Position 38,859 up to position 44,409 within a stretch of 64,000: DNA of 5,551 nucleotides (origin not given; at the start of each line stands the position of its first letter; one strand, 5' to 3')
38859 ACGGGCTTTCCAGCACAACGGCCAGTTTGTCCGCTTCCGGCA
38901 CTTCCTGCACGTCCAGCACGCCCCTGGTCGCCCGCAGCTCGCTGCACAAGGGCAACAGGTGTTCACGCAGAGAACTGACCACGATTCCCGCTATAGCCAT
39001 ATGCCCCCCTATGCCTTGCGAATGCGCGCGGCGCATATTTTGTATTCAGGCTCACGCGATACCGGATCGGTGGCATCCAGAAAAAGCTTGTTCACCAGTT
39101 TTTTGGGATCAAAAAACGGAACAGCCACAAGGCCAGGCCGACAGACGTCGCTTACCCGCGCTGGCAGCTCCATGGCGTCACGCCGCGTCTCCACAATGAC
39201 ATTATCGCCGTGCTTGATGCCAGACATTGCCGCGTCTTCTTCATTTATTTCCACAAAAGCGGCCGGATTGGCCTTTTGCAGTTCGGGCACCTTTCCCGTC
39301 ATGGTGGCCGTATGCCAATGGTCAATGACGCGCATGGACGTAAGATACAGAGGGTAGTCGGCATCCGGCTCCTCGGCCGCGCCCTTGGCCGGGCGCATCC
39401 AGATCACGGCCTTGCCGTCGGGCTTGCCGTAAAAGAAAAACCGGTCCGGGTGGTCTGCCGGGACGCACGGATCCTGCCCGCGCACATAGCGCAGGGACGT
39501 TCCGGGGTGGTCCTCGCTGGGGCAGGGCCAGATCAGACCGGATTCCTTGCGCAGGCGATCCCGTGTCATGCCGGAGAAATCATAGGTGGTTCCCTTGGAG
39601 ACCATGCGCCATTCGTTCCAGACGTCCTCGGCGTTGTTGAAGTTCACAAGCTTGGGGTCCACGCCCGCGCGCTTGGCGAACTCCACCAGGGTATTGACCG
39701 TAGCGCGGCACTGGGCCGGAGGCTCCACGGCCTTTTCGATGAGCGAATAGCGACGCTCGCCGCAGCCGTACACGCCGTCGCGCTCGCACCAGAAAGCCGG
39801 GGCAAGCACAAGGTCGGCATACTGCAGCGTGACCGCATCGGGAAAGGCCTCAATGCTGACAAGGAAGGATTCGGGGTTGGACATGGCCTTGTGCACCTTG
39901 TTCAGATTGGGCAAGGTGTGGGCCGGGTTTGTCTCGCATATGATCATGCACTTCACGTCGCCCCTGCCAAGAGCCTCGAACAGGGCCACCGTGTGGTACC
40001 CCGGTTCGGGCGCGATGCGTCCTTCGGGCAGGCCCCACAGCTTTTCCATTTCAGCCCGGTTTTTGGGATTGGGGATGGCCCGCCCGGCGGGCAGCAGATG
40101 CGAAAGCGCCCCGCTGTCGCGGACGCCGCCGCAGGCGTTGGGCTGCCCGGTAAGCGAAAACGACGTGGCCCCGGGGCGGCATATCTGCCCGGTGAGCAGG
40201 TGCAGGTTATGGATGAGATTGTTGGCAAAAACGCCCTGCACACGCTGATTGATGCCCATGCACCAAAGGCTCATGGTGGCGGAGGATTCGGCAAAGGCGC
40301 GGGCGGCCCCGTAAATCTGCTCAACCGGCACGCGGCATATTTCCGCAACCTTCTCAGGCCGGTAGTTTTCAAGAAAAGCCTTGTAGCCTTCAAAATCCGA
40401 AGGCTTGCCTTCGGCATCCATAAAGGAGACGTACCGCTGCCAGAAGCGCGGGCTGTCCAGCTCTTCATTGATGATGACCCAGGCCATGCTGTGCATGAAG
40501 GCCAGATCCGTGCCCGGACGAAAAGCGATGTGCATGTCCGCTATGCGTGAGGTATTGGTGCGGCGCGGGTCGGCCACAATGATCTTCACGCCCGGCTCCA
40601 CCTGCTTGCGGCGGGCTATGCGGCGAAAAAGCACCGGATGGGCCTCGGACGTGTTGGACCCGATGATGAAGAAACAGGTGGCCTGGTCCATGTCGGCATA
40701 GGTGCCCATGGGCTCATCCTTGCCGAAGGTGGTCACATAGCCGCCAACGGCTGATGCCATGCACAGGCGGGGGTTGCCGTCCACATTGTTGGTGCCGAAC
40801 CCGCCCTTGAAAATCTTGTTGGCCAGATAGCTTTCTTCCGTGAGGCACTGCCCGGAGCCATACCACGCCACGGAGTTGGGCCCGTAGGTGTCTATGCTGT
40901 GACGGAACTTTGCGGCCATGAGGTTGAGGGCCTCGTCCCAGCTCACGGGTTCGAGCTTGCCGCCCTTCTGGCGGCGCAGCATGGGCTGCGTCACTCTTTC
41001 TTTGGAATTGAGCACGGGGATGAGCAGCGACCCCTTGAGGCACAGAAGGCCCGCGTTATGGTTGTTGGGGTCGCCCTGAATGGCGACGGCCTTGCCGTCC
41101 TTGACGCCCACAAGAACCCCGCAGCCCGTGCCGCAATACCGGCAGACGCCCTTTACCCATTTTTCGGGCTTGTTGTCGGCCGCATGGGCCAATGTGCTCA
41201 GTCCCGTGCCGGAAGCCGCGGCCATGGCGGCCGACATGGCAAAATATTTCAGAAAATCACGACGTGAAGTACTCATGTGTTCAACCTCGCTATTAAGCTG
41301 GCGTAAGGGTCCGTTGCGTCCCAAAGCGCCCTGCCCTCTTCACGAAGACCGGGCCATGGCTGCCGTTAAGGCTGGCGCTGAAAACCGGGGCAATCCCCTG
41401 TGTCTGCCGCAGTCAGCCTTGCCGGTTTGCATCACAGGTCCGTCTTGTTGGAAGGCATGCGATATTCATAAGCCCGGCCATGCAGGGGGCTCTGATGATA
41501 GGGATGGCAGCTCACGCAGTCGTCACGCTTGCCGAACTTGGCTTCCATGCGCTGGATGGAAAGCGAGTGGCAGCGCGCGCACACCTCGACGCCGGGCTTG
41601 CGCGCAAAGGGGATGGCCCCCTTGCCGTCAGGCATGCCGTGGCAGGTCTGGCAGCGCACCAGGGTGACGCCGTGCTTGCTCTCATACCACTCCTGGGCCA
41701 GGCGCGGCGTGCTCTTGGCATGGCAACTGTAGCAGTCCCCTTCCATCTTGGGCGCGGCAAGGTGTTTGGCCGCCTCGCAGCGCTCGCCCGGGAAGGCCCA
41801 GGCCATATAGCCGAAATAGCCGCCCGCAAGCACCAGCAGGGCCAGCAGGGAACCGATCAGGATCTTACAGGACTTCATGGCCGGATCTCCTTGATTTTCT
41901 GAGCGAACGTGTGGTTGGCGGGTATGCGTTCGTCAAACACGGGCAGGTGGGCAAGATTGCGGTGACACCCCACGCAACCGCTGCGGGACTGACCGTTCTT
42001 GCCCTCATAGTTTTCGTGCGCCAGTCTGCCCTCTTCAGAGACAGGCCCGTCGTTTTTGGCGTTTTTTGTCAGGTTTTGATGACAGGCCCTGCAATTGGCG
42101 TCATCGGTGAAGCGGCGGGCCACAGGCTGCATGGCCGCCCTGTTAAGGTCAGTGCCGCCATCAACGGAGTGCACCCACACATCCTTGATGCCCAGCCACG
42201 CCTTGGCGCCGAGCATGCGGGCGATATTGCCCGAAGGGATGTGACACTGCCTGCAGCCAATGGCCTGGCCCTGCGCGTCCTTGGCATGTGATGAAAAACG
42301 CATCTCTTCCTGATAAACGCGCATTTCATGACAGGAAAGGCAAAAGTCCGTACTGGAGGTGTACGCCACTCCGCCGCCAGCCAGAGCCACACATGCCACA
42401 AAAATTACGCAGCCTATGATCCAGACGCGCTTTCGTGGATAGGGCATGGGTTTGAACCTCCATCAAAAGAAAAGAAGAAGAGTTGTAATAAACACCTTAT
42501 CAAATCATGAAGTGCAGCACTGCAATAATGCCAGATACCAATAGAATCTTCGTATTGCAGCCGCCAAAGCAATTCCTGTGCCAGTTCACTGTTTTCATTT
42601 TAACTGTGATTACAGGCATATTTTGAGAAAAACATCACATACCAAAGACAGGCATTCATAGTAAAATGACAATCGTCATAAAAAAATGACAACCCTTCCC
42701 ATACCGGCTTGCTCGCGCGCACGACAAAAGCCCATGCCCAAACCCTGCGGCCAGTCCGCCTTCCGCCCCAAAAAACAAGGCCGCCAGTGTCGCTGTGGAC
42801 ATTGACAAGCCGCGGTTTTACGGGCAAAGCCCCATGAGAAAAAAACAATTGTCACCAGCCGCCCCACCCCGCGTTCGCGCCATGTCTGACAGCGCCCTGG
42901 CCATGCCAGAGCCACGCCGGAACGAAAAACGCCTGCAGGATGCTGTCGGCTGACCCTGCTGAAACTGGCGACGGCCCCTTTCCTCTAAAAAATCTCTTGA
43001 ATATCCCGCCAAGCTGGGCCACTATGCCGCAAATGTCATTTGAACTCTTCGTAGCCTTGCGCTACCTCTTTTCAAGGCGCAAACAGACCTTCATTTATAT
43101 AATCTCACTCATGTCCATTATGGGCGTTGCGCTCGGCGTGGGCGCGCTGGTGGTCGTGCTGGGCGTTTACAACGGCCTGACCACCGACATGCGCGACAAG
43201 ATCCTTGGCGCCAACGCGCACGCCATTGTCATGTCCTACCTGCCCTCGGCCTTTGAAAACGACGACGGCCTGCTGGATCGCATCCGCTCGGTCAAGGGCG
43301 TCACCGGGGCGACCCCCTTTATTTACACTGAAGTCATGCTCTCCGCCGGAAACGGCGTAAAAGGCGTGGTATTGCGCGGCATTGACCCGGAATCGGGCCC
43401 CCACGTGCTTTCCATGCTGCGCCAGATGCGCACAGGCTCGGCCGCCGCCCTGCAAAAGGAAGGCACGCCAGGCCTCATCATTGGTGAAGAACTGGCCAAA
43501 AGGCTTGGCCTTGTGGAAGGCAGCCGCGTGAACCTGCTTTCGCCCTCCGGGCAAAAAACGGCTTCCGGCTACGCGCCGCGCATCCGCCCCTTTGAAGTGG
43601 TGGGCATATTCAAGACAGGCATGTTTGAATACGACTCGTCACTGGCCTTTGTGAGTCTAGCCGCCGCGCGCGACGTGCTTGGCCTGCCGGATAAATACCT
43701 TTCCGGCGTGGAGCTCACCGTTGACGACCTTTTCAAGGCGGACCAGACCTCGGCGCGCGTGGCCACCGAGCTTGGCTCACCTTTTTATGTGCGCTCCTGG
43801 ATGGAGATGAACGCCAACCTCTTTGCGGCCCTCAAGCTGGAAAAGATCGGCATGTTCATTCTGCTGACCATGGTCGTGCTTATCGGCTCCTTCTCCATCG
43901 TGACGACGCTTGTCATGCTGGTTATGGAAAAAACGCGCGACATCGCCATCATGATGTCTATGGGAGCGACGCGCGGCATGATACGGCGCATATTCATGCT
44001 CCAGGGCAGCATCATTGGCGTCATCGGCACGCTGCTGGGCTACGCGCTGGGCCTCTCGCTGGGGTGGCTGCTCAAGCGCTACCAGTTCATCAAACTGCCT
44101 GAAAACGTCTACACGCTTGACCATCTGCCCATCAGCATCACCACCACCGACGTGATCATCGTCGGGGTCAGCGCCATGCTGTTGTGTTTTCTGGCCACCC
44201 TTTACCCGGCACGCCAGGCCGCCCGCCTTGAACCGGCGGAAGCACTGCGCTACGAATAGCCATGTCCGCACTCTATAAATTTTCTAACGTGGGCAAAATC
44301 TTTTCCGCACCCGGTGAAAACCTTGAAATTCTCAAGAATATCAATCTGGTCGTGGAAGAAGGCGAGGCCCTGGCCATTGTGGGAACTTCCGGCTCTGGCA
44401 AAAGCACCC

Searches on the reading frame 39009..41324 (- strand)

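Call 30: search_protein_families(library=pfam, proteins=[window:39009-41324:-], max_evalue=0.001)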
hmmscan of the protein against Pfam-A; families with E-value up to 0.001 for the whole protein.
window:39009-41324:- (771 aa): 4 families
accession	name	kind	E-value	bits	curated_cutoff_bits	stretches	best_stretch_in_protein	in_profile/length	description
PF00384.28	Molybdopterin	-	6.7e-58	196.8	24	1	110-551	1-352/353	Molybdopterin oxidoreductase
PF01568.27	Molydop_binding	-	1.6e-28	99.4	26.8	1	659-765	1-110/110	Molydopterin dinucleotide binding domain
PF04879.21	Molybdop_Fe4S4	-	2.9e-15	56.4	22.7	1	54-102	1-50/55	Molybdopterin oxidoreductase Fe4S4 domain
PF10518.14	TAT_signal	-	0.00094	19.5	22.7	0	19-37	2-20/21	TAT (twin-arginine translocation) pathway signal sequence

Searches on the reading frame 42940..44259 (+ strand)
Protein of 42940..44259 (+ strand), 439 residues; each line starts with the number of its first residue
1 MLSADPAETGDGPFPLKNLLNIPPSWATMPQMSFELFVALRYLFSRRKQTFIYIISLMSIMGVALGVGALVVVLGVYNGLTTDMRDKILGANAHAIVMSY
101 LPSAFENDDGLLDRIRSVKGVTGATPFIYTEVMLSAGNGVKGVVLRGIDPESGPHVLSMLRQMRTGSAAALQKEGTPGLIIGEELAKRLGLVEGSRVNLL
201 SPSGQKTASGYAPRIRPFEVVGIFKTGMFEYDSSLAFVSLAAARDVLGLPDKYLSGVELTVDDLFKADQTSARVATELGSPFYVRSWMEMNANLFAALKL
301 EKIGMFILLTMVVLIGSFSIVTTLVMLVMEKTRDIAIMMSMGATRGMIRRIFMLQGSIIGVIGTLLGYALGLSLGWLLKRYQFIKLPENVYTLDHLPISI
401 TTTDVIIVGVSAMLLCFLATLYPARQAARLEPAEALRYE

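Call 30: search_protein_families(library=pfam, proteins=[window:42940-44259:+], max_evalue=0.001)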
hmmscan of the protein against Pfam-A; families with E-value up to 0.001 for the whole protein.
window:42940-44259:+ (439 aa): 2 families
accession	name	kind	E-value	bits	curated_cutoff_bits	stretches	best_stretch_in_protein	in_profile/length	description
PF02687.27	FtsX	-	1.3e-21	77.3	25.5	1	307-432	2-120/120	FtsX-like permease C-terminal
PF12704.14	MacB_PCD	-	2.7e-18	67.4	27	1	56-275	1-205/207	MacB-like periplasmic core domain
